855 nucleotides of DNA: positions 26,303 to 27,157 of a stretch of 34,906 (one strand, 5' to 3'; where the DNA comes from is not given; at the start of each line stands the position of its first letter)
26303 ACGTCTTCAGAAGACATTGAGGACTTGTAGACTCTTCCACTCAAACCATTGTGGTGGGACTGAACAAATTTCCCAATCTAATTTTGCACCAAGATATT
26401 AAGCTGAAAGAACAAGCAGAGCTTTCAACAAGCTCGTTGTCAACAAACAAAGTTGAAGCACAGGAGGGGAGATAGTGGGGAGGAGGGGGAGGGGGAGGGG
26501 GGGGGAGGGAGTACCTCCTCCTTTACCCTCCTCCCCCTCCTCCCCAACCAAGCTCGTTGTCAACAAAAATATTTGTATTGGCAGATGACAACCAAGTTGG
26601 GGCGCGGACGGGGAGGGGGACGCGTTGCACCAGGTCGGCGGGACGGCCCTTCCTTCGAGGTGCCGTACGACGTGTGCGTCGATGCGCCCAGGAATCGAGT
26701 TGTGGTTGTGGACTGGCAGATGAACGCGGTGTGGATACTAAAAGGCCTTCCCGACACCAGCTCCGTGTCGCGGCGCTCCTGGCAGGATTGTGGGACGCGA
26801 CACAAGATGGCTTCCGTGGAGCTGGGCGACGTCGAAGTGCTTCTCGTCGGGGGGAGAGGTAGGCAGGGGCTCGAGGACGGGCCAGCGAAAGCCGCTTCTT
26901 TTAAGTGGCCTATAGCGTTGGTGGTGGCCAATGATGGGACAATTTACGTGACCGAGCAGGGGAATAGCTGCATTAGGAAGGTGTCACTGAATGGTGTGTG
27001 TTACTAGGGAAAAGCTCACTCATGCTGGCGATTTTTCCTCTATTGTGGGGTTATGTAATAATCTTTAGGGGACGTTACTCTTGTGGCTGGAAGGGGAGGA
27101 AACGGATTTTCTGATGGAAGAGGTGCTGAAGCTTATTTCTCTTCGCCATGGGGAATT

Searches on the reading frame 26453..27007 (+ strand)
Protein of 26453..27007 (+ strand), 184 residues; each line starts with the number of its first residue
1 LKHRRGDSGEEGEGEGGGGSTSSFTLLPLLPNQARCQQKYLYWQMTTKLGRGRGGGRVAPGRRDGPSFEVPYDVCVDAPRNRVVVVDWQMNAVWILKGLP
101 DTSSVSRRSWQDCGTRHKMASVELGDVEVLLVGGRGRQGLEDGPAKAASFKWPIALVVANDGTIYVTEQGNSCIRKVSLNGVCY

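Call 73: search_protein_families(library=pfam, proteins=[window:26453-27007:+], max_evalue=0.001)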
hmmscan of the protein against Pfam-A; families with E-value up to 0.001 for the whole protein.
window:26453-27007:+ (184 aa): 2 families
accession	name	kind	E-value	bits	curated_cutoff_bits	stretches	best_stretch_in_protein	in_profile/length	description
PF01436.27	NHL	-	5.5e-08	32.9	20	0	150-176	1-27/28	NHL repeat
PF25021.1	TEN_NHL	-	0.00015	21.3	27.1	1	141-178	320-357/357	Teneurin NHL domain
